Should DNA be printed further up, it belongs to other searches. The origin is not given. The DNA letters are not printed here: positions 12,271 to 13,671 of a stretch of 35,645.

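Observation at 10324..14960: ACP-dependent, FkbH-type (glyceryl) acyl-tailoring cassette inside a glycan export operon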

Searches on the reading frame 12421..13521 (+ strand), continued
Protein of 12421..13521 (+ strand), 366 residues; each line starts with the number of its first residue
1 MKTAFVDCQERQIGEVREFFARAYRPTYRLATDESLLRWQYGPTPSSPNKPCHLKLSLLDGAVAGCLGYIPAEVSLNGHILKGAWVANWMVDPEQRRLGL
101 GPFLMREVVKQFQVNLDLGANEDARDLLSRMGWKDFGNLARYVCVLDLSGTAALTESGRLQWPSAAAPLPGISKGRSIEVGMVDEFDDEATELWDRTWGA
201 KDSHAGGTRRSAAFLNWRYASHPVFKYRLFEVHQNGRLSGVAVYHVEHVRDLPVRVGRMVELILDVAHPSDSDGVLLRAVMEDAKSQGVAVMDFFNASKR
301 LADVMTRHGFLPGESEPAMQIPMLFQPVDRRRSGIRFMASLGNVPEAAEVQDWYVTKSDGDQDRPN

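Call 67: search_dna_similar(query=window:12421-13521:+, collection=plasmids, mode=protein, max_rows=30, max_evalue=0.001)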
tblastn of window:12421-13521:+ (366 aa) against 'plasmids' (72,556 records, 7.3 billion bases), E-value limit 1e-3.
Records with a match: 21; places in all: 21; records where one place covers at least 80% of the query: 19.
Best place of each record, by identity: <60% 21.
By first word of the organism name: Azospirillum 12; Escherichia 7; Sinorhizobium 1; Natrononativus 1.
By predicted mobility (MOB-suite, as given by PLSDB): non-mobilizable 16; mobilizable 4; conjugative 1.
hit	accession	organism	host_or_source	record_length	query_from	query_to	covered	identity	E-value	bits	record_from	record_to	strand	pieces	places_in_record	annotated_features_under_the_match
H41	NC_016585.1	Azospirillum lipoferum 4B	-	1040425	4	361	98%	24.7%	3e-14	82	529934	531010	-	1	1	none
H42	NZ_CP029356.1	Azospirillum thermophilum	cell culture,hot spring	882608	37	361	89%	26.9%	8e-12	74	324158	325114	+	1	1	GNAT family N-acetyltransferase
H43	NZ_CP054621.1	Azospirillum oryzae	cell culture,soil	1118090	18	361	94%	25.0%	8e-12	74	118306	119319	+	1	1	record has no annotation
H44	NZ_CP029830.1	Azospirillum ramasamyi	single cell,Cow dung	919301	37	361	89%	25.8%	2e-13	79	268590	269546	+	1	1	GNAT family N-acetyltransferase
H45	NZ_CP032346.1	Azospirillum brasilense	soil sample,Agricultural field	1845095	33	361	90%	24.6%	2e-14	82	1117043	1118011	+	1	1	record has no annotation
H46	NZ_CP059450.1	Azospirillum brasilense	Prokaryotes,soil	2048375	33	361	90%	24.3%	1e-13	80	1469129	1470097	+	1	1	none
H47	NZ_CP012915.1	Azospirillum brasilense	Digitaria eriantha,microbe,root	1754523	33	361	90%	24.1%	1e-12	77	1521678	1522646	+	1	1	none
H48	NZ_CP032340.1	Azospirillum brasilense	soil sample,Agricultural field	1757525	33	361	90%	24.1%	1e-12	77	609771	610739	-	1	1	none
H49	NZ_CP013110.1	Sinorhizobium americanum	Vachellia farnesiana,cell culture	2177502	16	365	96%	22.4%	5e-14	81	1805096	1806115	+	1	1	record has no annotation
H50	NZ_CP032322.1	Azospirillum argentinense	soil sample,Agricultural field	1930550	33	361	90%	23.8%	7e-13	77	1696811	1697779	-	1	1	record has no annotation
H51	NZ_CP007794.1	Azospirillum argentinense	Triticum aestivum L.,Root,wheat ...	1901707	33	361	90%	23.5%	3e-12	76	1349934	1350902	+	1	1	record has no annotation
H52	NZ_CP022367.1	Azospirillum sp. TSH58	single cell,paddy soils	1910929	33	361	90%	23.3%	1e-10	71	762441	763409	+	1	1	record has no annotation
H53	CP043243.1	Escherichia albertii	White-Breasted Nuthatch,genomic ...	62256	32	365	91%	22.0%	1e-17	92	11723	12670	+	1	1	GNAT family N-acetyltransferase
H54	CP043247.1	Escherichia albertii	Oregon Junco,genomic DNA,cloacal swab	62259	32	365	91%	22.0%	1e-17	92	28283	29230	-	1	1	GNAT family N-acetyltransferase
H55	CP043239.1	Escherichia albertii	Oregon Junco,genomic DNA,cloacal swab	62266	32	365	91%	22.0%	1e-17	92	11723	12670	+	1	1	GNAT family N-acetyltransferase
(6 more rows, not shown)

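Call 69: get_annotated_region(hit=H53, flank=12000)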
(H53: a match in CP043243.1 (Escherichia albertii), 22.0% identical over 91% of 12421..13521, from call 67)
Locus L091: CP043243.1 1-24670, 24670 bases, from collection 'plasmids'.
description: Escherichia albertii strain RM15115 plasmid p3RM15115, complete sequence
organism: Escherichia albertii (NCBI taxid 208962)
taxonomy: Bacteria; Pseudomonadota; Gammaproteobacteria; Enterobacterales; Enterobacteriaceae; Escherichia; Escherichia albertii
host: -; source: White-Breasted Nuthatch,genomic DNA,cloacal swab; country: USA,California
typing (MOB-suite, as given by PLSDB): non-mobilizable; replicon rep_cluster_488
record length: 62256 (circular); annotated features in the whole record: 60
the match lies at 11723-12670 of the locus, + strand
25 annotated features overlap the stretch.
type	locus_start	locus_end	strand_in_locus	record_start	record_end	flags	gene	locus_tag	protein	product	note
CDS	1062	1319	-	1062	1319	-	-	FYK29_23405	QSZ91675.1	hypothetical protein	-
CDS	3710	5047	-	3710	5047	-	-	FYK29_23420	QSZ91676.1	AAA family ATPase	-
CDS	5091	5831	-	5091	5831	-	-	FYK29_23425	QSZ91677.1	hypothetical protein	-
CDS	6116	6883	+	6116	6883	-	-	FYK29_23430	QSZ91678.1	hypothetical protein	-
CDS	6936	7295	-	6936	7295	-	-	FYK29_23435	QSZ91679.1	hypothetical protein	-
CDS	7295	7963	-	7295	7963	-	-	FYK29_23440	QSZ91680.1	AAA family ATPase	-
CDS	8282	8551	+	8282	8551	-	-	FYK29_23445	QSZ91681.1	DUF1778 domain-containing protein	-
CDS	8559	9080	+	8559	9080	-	-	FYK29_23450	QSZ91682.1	GNAT family N-acetyltransferase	-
CDS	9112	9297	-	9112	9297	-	-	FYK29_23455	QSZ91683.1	hypothetical protein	-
CDS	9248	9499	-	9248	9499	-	-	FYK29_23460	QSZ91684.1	hypothetical protein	-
CDS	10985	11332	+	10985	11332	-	-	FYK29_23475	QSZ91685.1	hypothetical protein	-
CDS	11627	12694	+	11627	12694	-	-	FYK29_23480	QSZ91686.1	GNAT family N-acetyltransferase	-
CDS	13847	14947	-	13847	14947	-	apbC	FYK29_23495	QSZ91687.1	iron-sulfur cluster carrier protein ApbC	-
CDS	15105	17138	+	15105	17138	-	metG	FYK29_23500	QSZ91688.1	methionine--tRNA ligase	-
CDS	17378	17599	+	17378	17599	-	-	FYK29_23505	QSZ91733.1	hypothetical protein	-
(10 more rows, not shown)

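Call 70: get_annotated_region(hit=H42, flank=12000)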
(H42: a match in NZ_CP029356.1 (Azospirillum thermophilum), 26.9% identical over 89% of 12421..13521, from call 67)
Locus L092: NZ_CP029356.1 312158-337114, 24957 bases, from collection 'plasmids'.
description: Azospirillum thermophilum strain CFH 70021 plasmid unnamed1
organism: Azospirillum thermophilum (NCBI taxid 2202148)
taxonomy: Bacteria; Pseudomonadota; Alphaproteobacteria; Rhodospirillales; Azospirillaceae; Azospirillum; Azospirillum thermophilum
host: -; source: cell culture,hot spring; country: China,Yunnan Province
typing (MOB-suite, as given by PLSDB): non-mobilizable
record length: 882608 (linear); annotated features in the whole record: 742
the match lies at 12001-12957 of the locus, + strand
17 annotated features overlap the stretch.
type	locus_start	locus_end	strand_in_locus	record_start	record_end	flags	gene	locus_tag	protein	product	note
CDS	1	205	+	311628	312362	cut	-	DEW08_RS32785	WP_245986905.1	sugar transferase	-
CDS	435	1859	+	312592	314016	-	-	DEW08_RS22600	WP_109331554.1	O-antigen ligase family protein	-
CDS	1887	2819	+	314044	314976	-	-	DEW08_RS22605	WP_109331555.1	glycosyltransferase family 2 protein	-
CDS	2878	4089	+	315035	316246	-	-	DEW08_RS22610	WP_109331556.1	glycosyltransferase family 4 protein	-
CDS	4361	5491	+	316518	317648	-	-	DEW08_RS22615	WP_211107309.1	glycosyltransferase family 4 protein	-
CDS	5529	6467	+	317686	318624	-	-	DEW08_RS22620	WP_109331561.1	polysaccharide deacetylase family protein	GO:0005975 - carbohydrate metabolic process [Evidence IEA]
CDS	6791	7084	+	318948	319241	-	-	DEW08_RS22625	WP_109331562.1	acyl carrier protein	GO:0006633 - fatty acid biosynthetic process [Evidence IEA]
CDS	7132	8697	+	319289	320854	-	-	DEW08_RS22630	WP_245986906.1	AMP-binding protein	-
CDS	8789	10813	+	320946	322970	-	asnB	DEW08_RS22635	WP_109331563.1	asparagine synthase (glutamine-hydrolyzing)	GO:0006529 - asparagine biosynthetic process [Evidence IEA]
CDS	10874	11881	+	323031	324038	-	nadE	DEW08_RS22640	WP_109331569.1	NAD(+) synthase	GO:0009435 - NAD biosynthetic process [Evidence IEA]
CDS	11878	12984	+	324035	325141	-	-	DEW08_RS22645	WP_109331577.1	GNAT family N-acetyltransferase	-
CDS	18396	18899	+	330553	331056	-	-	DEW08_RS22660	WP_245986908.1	MarR family transcriptional regulator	GO:0006355 - regulation of DNA-templated transcription [Evidence IEA]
CDS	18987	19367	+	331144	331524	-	-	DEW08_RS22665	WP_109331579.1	response regulator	GO:0000160 - phosphorelay signal transduction system [Evidence IEA]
CDS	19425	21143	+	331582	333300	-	-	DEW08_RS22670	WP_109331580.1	monovalent cation:proton antiporter-2 (CPA2) family protein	GO:0006812 - monoatomic cation transport [Evidence IEA]; GO:1902600 - proton transmembrane transport [Evidence IEA]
CDS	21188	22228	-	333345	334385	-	-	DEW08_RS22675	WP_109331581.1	sulfate ABC transporter ATP-binding protein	-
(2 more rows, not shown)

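Call 82: search_protein_families(library=pfam, proteins=[L084:5024-5935:+, L084:5917-6663:+, L084:6689-8467:+, L084:8460-8705:+, L084:8705-9124:+, L084:9117-9845:+, L084:9845-10834:+, L084:10809-11816:+, L084:11828-12388:+, L084:12388-14181:+], max_evalue=0.001)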
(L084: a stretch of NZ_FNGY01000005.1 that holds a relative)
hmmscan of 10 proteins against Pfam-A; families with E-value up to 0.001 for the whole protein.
L084:5024-5935:+ (303 aa): 3 families
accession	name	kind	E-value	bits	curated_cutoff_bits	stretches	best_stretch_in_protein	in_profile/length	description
PF01408.29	GFO_IDH_MocA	-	3.6e-10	41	24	1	1-109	1-115/120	Oxidoreductase family, NAD-binding Rossmann fold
PF22725.1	GFO_IDH_MocA_C3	-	4.4e-10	40.1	27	1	124-241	4-123/124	GFO/IDH/MocA C-terminal domain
PF02894.22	GFO_IDH_MocA_C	-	7.3e-07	29.6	22.9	1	125-243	1-129/218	Oxidoreductase family, C-terminal alpha/beta domain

L084:5917-6663:+ (248 aa): 4 families
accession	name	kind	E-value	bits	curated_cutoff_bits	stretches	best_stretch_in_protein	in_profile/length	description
PF13561.12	adh_short_C2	-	5.4e-50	170.6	27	1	29-246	17-236/236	Enoyl-(Acyl carrier protein) reductase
PF00106.31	adh_short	-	7.5e-35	120.6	26.6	1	9-193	1-183/195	short chain dehydrogenase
PF08659.16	KR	-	6.2e-07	29.9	22.6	1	11-143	3-143/180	KR domain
PF01370.27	Epimerase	-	4.1e-06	26.8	20.9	1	11-143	1-124/240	NAD dependent epimerase/dehydratase family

L084:6689-8467:+ (592 aa): 1 family
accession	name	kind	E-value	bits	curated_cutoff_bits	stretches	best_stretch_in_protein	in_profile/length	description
PF21211.3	FkbH_N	-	8.6e-15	55.6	27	1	36-230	2-192/192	FkbH, N-terminal domain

L084:8460-8705:+ (81 aa): 1 family
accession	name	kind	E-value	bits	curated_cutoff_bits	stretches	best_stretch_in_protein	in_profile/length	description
PF00550.31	PP-binding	-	0.0001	23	20.8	1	9-75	2-67/67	Phosphopantetheine attachment site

L084:8705-9124:+ (139 aa): 2 families
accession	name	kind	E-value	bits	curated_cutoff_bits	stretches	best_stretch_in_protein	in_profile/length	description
PF01575.25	MaoC_dehydratas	-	2.1e-15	56.9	27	1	14-117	11-115/123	MaoC like domain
PF13452.11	FAS1_DH_region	-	0.00094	19.8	22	0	17-128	10-130/132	FAS1-like, dehydratase domain region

L084:9117-9845:+ (242 aa): 2 families
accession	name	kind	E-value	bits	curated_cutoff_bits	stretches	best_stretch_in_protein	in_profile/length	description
PF13561.12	adh_short_C2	-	2.2e-35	122.8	27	1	27-239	23-234/236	Enoyl-(Acyl carrier protein) reductase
PF00106.31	adh_short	-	2.7e-28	99.2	26.6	1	4-193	2-192/195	short chain dehydrogenase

L084:9845-10834:+ (329 aa): 0 families

L084:10809-11816:+ (335 aa): 1 family
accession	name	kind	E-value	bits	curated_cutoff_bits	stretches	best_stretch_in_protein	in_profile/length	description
PF01522.26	Polysacc_deac_1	-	2e-18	67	23.1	2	214-292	46-123/124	Polysaccharide deacetylase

L084:11828-12388:+ (186 aa): 3 families
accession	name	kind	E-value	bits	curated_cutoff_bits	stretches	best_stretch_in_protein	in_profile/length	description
PF00132.30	Hexapep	-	2e-16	59.4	27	1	129-163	2-36/36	Bacterial transferase hexapeptide (six repeats)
PF14602.12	Hexapep_2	-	6.8e-11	42.1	27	1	134-163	7-34/34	Hexapeptide repeat of succinyl-transferase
PF25084.1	LbH_EIF2B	-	0.00016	22.1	54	0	123-163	4-43/105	EIF2B subunit epsilon LbH domain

L084:12388-14181:+ (597 aa): 0 families

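Call 83: search_protein_representatives(alignment_id=A1)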
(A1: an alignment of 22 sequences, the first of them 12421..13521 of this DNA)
Query: 22 sequences, 358 profile positions. Proteins with E-value up to 0.001 (for the whole library): 9163; up to 1e-10: 3235; up to 1e-30: 510. The best 150 are listed.
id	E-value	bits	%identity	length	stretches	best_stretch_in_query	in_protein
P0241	3.7e-164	562.5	-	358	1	1-358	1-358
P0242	6.9e-145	499.1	-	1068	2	2-358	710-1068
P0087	2.0e-143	494.3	-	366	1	1-358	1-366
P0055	6.6e-142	489.3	-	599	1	2-358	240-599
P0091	3.9e-135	467.0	-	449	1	3-357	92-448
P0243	9.9e-133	459.1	-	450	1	2-358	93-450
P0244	6.5e-132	456.4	-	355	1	1-358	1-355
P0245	1.7e-128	445.2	-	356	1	1-358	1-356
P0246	6.6e-128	443.2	-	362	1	1-358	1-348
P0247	1.3e-127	442.2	-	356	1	1-358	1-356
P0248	2.0e-127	441.7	-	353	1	1-358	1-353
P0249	2.7e-122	424.7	-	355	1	1-358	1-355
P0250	9.2e-116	403.3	-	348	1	1-357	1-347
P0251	1.2e-113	396.3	-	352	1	3-358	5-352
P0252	1.7e-107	376.0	-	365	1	3-358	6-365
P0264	3.5e-80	286.2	-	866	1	14-358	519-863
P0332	2.3e-57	211.2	-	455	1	9-358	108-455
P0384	2.1e-52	194.9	-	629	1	12-358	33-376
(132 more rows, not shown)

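Call 84: search_protein_families(library=pfam, proteins=[P0242, P0264, P0384, P0055, P0332], max_evalue=0.001)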
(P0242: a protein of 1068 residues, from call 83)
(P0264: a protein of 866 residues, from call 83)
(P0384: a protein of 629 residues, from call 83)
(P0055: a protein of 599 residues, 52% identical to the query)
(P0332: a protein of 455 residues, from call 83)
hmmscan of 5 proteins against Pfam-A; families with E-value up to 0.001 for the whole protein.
P0242 (1068 aa): 4 families
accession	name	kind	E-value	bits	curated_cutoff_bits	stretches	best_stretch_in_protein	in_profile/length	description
PF00583.31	Acetyltransf_1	-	6.7e-11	42.9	20.7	0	747-820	27-88/116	Acetyltransferase (GNAT) family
PF21211.3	FkbH_N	-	4.3e-08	33.7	27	1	67-234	26-185/192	FkbH, N-terminal domain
PF13527.13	Acetyltransf_9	-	8.2e-07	29.5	25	1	736-817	19-98/127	Acetyltransferase (GNAT) domain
PF13508.13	Acetyltransf_7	-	1.4e-06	29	27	0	761-841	4-82/84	Acetyltransferase (GNAT) domain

P0264 (866 aa): 4 families
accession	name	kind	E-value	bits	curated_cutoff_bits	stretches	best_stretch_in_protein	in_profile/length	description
PF00501.34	AMP-binding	-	7e-74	249.3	29.9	1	16-364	5-384/384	AMP-binding enzyme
PF13193.12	AMP-binding_C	-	6.4e-21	75.5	24.5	1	414-492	1-76/76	AMP-binding enzyme C-terminal domain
PF00583.31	Acetyltransf_1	-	1.2e-07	32.4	20.7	1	537-613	21-85/116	Acetyltransferase (GNAT) family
PF13508.13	Acetyltransf_7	-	0.00011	23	27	0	560-614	7-54/84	Acetyltransferase (GNAT) domain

P0384 (629 aa): 6 families
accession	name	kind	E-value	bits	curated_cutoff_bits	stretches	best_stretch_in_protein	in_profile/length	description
PF08242.18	Methyltransf_12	-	1.1e-13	52.1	30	1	428-517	2-96/98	Methyltransferase domain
PF13847.12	Methyltransf_31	-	1.2e-13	51.4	27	1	421-521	2-109/145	Methyltransferase domain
PF08241.18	Methyltransf_11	-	2.2e-13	51.1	21.2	1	428-521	2-95/95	Methyltransferase domain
PF13649.12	Methyltransf_25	-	6.9e-13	49.6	27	1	426-516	1-96/97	Methyltransferase domain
PF13489.12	Methyltransf_23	-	1.5e-11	44.8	27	1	407-525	7-120/164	Methyltransferase domain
PF13527.13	Acetyltransf_9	-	0.00096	19.6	25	0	48-148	28-125/127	Acetyltransferase (GNAT) domain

P0055 (599 aa): 4 families
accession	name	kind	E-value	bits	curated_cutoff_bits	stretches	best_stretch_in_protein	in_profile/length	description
PF00583.31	Acetyltransf_1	-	2.5e-11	44.3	20.7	1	293-347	37-85/116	Acetyltransferase (GNAT) family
PF13508.13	Acetyltransf_7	-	3.7e-07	30.9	27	0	300-349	13-55/84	Acetyltransferase (GNAT) domain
PF00550.31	PP-binding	-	9.3e-05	23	20.8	0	162-225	1-63/67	Phosphopantetheine attachment site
PF13527.13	Acetyltransf_9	-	0.00034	21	25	0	295-338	46-89/127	Acetyltransferase (GNAT) domain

P0332 (455 aa): 0 families

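Call 92: find_homologous_proteins(query=L049:2617-3708:+, max_evalue=1e-10)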
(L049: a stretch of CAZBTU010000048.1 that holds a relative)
Query L049:2617-3708:+ (363 aa): 15 proteins with E <= 1e-10 among 4789 candidates.
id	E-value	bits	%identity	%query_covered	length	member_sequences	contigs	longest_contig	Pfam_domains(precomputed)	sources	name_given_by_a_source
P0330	1.5e-234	796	93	100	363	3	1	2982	-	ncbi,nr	ncbi:GNAT family N-acetyltransferase [Candidatus Woesebacteria bacterium]|nr:GNAT family N-acetyltra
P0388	1.8e-79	285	36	99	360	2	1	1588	-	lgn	-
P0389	1.2e-73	266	37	99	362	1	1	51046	PF00583.32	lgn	-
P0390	9.2e-73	263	39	99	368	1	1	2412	-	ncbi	-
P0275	1.0e-72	263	36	99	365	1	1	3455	-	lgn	-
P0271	4.3e-65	238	35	98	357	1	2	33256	-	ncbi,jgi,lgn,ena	-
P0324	6.2e-44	168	30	97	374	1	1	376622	PF00583.32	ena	-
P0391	2.3e-34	137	28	97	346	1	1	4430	PF13527.14,PF00583.32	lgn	-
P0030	3.4e-31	126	28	98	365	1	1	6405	-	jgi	jgi:hypothetical protein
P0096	2.0e-28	117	28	96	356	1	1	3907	PF00583.32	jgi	jgi:GNAT superfamily N-acetyltransferase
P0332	5.4e-26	109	24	98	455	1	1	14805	-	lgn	-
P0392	1.5e-21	95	25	96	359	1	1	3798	-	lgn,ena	-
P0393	3.9e-18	84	27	96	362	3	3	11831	-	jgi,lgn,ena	-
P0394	1.1e-14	72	25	97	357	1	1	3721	-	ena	-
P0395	5.9e-11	60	24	98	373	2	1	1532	-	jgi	-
